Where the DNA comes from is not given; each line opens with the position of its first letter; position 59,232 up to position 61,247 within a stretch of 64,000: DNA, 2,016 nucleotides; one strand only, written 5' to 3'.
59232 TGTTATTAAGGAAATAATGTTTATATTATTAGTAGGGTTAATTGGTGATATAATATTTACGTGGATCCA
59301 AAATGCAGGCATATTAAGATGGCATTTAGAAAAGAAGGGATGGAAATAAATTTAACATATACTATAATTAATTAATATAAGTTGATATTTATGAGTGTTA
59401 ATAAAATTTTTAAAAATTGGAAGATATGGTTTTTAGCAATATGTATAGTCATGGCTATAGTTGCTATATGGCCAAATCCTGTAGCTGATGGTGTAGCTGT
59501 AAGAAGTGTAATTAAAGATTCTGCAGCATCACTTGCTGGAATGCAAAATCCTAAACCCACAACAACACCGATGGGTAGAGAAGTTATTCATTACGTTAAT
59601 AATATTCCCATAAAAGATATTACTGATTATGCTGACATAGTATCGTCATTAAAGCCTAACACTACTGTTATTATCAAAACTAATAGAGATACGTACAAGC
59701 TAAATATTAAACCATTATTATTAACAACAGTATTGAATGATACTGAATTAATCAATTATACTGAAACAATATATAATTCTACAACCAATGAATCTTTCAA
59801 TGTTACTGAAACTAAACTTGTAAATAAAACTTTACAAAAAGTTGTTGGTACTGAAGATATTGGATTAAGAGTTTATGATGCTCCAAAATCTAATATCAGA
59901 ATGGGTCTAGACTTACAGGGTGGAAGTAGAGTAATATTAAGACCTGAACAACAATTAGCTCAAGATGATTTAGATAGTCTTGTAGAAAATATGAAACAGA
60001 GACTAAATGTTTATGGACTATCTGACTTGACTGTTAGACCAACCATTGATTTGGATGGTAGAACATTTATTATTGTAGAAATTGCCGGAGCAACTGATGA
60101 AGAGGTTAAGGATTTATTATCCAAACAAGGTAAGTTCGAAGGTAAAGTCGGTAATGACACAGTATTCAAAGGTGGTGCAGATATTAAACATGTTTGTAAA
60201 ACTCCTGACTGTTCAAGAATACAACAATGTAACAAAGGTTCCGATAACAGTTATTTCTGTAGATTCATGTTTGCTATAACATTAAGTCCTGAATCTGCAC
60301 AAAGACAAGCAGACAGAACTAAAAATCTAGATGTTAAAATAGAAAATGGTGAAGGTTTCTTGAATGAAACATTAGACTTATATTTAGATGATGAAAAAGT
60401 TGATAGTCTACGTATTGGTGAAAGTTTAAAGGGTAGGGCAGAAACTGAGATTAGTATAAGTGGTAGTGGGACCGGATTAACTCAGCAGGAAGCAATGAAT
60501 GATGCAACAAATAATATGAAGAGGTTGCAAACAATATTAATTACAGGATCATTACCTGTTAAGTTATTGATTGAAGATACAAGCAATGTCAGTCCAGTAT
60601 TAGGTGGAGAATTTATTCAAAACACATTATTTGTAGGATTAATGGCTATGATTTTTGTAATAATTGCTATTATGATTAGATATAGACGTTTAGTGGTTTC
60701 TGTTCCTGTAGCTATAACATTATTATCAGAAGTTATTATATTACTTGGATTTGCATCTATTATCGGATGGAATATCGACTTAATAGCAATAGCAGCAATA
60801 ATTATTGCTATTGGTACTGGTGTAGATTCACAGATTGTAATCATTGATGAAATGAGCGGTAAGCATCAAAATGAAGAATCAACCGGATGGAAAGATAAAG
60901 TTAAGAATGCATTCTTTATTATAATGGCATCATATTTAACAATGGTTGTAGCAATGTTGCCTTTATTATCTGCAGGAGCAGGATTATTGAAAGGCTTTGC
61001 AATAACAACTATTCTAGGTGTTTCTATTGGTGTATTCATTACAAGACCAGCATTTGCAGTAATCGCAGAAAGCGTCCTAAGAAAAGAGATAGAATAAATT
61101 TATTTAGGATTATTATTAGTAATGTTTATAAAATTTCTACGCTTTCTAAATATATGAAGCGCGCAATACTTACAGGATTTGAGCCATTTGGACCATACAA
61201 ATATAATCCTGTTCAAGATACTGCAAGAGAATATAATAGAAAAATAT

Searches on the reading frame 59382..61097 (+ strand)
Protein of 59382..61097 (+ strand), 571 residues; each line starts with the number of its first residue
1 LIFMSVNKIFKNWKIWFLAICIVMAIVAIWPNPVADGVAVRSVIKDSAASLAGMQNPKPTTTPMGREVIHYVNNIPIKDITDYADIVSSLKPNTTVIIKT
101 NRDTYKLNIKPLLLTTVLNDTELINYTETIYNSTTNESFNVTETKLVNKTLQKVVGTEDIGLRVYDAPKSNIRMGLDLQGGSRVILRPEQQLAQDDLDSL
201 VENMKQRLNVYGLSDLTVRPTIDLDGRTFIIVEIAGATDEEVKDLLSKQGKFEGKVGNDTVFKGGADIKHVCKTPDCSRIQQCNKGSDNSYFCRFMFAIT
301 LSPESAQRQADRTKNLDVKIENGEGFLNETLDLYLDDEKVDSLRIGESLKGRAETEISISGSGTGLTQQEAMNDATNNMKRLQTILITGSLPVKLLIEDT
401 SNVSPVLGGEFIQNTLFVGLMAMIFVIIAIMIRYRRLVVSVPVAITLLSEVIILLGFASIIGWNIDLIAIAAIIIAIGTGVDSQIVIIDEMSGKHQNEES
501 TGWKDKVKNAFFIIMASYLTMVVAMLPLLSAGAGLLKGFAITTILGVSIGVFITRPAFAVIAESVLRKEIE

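Call 51: search_protein_families(library=ncbifam, proteins=[window:59382-61097:+], max_evalue=0.00001)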
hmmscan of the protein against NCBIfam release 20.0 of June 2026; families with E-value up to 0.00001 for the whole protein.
window:59382-61097:+ (571 aa): 23 families
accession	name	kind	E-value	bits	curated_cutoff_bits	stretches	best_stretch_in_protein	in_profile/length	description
NF006218.0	PRK08343.1-4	subfamily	1.8e-99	333.2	383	1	171-568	30-391/392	preprotein translocase subunit SecD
NF006216.0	PRK08343.1-2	equivalog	1.6e-75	254.9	519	2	324-568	267-504/506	preprotein translocase subunit SecD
NF006217.0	PRK08343.1-3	equivalog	3.8e-63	214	491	1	131-568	116-542/544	preprotein translocase subunit SecD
NF006215.0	PRK08343.1-1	equivalog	1.6e-57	195.3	666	1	193-567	142-519/522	preprotein translocase subunit SecD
TIGR01129.1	secD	equivalog_domain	4.3e-33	115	244.4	1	174-552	1-387/397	protein translocase subunit SecD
NF009583.0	PRK13024.1-3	subfamily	3.1e-32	111.5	721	1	167-563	36-429/755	protein translocase subunit SecDF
TIGR00916.1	2A0604s01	subfamily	3.7e-27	95.4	148.6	1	365-552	41-228/231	SecD/SecF family protein translocase subunit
NF009581.0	PRK13024.1-1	equivalog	2.6e-24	85.4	1058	1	160-554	21-398/752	protein translocase subunit SecDF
NF011315.0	PRK14726.1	equivalog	8.8e-24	83.6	1249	1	371-554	330-513/855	protein translocase subunit SecDF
NF009580.0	PRK13023.1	equivalog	4.6e-22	78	1153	2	374-555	259-437/775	protein translocase subunit SecDF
NF009584.0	PRK13024.1-4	equivalog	5.4e-22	77.9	1171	1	170-554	30-400/759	protein translocase subunit SecDF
TIGR00966.2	transloc_SecF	equivalog_domain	2.3e-18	66.7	160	1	355-552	80-266/279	protein translocase subunit SecF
NF009585.0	PRK13024.1-5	equivalog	4.1e-18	64.8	1037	1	377-553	459-635/993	protein translocase subunit SecDF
NF009545.0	PRK12933.1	equivalog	4.7e-15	55.1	728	1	374-555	401-587/604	protein translocase subunit SecD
NF006353.0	PRK08578.1-1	subfamily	9.4e-11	41.7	282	1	337-546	45-255/281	preprotein translocase subunit SecF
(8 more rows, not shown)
